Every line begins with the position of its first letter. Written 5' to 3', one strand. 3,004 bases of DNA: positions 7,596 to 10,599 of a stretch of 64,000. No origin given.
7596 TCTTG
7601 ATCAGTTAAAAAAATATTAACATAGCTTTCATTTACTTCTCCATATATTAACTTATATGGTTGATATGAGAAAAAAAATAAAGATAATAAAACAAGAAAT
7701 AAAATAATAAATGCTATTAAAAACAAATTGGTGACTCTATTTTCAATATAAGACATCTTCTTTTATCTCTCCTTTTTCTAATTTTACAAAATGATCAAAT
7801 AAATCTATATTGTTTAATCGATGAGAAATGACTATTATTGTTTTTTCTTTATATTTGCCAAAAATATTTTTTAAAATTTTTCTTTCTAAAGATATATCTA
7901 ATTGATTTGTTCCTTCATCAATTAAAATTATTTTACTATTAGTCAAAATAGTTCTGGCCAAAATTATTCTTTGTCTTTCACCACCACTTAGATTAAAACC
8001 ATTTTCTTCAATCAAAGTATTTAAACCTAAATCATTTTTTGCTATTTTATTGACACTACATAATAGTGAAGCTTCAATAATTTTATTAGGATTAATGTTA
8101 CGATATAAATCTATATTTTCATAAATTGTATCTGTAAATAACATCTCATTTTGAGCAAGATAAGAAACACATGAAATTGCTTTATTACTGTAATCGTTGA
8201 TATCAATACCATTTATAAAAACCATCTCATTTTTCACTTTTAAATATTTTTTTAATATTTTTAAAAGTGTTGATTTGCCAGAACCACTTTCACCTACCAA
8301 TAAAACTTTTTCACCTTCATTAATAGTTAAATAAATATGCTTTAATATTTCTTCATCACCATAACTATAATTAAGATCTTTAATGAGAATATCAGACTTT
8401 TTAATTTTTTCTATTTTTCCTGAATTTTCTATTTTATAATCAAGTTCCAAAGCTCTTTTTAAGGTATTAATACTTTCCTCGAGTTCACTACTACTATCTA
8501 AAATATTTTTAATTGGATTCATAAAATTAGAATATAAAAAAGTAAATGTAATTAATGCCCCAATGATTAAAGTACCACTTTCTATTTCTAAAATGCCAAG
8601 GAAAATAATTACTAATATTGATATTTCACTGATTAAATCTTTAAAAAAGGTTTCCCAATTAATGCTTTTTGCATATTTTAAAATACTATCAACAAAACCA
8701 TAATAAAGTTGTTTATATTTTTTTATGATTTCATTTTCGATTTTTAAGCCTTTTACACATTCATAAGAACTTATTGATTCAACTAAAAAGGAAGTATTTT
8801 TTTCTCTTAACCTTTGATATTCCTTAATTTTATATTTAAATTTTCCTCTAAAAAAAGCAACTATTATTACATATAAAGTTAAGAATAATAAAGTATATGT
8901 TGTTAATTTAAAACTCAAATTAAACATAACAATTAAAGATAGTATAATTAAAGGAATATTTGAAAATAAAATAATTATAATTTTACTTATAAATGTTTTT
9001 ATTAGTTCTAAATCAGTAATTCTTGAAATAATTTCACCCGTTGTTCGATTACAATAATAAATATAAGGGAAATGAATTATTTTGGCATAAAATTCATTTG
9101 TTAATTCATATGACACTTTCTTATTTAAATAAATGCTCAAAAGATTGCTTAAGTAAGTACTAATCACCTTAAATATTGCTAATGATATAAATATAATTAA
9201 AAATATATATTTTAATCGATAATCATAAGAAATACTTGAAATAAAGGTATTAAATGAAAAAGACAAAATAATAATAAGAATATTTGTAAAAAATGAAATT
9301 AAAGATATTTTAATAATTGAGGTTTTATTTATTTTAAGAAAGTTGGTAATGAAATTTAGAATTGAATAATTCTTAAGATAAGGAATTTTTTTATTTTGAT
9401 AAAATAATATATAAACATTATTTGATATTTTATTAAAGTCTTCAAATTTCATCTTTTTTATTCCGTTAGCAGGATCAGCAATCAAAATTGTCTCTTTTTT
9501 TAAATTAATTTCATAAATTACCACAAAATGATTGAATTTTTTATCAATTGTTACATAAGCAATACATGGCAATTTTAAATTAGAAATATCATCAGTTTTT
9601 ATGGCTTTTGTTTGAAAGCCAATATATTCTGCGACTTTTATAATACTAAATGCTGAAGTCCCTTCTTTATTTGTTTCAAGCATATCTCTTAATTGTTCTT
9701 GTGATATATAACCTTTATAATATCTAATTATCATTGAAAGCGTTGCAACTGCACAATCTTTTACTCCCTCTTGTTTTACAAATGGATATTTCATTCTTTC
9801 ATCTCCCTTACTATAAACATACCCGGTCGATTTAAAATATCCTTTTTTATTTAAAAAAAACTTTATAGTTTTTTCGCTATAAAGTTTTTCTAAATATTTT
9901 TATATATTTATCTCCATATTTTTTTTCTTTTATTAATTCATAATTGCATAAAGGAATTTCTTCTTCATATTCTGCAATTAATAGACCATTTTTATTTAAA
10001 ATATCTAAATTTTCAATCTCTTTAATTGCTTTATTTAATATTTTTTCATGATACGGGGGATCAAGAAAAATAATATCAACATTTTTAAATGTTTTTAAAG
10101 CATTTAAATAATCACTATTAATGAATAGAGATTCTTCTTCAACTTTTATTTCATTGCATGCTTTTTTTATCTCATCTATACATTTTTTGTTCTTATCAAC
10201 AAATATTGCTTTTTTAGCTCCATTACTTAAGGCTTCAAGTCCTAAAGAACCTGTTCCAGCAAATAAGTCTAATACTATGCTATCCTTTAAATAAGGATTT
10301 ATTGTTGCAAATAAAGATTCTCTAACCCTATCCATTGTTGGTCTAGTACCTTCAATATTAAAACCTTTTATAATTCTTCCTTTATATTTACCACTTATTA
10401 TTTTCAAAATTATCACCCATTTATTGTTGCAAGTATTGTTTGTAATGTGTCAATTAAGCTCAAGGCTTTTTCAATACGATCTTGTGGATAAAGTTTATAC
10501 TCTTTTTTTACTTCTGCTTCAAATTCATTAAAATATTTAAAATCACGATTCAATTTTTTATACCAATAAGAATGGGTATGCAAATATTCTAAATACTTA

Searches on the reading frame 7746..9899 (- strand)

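Call 68: search_protein_families(library=ncbifam, proteins=[window:7746-9899:-], max_evalue=0.00001)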
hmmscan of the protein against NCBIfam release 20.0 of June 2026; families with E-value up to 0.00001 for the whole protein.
window:7746-9899:- (718 aa): 180 families (the best 25 are shown)
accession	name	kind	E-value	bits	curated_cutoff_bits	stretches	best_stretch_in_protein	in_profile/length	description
TIGR01193.1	bacteriocin_ABC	subfamily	2.3e-102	343.7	523.85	1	47-715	5-689/708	peptide cleavage/export ABC transporter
TIGR03796.1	NHLM_micro_ABC1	equivalog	4.1e-94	316.2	853.3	1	39-714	3-691/710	NHLP family bacteriocin export ABC transporter peptidase/permease/ATPase subunit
TIGR01846.1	type_I_sec_HlyB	subfamily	7.4e-89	298.9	725.55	1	52-715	3-672/694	type I secretion system permease/ATPase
TIGR03375.1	type_I_sec_LssB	subfamily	1.1e-81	275.1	693.1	1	52-713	5-680/696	type I secretion system permease/ATPase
NF045998.1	cleave_ABC_plasm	equivalog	2.5e-74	250.8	500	1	42-698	1-664/673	Mbov_0121 family peptidase domain-containing ABC transporter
TIGR02203.1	MsbA_lipidA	equivalog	3.9e-70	237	602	1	197-714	22-548/572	lipid A export permease/ATP-binding protein MsbA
TIGR02204.1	MsbA_rel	hypoth_equivalog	8.3e-61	206.3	780.4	1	177-714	2-554/576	ABC transporter, permease/ATP-binding protein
TIGR03797.1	NHLM_micro_ABC2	equivalog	2.4e-58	198.2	709.4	1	131-714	77-664/686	NHLP bacteriocin export ABC transporter permease/ATPase subunit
NF008381.0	PRK11176.1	equivalog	7.4e-57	193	867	1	230-714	64-558/582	lipid A ABC transporter ATP-binding protein/permease MsbA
NF045513.1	HepA_fam_ABC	equivalog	1e-56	192.6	725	1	224-715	89-589/610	heterocyst formation ABC transporter subunit HepA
NF052233.1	CphA_assoc_ABC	equivalog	3.1e-55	187.8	880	1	226-714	225-722/766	cyanophycin metabolism-associated ABC transporter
TIGR00958.1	3a01208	subfamily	1.1e-53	182.7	874.6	1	220-714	188-693/711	antigen peptide transporter 2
TIGR01842.1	type_I_sec_PrtD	subfamily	2.1e-51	175.1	510.15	1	190-713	3-532/544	type I secretion system permease/ATPase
TIGR02857.1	CydD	equivalog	6.5e-51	173.9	435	1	194-707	4-529/529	thiol reductant ABC exporter subunit CydD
NF008364.0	PRK11160.1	equivalog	3.4e-50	171.2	630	1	239-714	68-554/575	heme ABC transporter ATP-binding protein/permease CydC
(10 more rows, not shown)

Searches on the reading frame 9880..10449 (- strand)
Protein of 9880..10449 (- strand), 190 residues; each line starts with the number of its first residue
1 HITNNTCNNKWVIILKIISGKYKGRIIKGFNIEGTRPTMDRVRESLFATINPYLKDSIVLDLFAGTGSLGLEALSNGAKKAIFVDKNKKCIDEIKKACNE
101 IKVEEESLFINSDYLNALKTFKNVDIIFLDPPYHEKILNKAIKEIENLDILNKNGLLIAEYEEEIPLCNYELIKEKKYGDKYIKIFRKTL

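Call 68: search_protein_families(library=ncbifam, proteins=[window:9880-10449:-], max_evalue=0.00001)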
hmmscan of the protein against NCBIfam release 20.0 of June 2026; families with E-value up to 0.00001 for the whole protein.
window:9880-10449:- (190 aa): 7 families
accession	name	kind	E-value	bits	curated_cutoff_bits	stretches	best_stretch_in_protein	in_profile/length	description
TIGR00095.1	TIGR00095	equivalog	1.2e-49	168.6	117.5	1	8-186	5-191/194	16S rRNA (guanine(966)-N(2))-methyltransferase RsmD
NF008157.0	PRK10909.1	equivalog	3e-30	105.5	302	1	15-186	13-188/199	16S rRNA (guanine(966)-N(2))-methyltransferase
TIGR02469.1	CbiT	equivalog_domain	3e-07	30.7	78.3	1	37-131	2-96/124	precorrin-6Y C5,15-methyltransferase (decarboxylating) subunit CbiT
NF011528.0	PRK14968.1-2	equivalog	1e-06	28.5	171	1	56-134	39-118/205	putative methyltransferase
TIGR03534.1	RF_mod_PrmC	equivalog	1.1e-06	28.3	199.1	1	55-135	85-168/253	peptide chain release factor N(5)-glutamine methyltransferase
NF008748.0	PRK11783.1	equivalog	4.8e-06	25.1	466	1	54-133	540-621/704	bifunctional 23S rRNA (guanine(2069)-N(7))-methyltransferase RlmK/23S rRNA (guanine(2445)-N(2))-methyltransferase RlmL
NF046099.1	RSP_2647_MTase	equivalog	6.8e-06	25.2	600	1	54-132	216-298/391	RSP_2647 family RNA methyltransferase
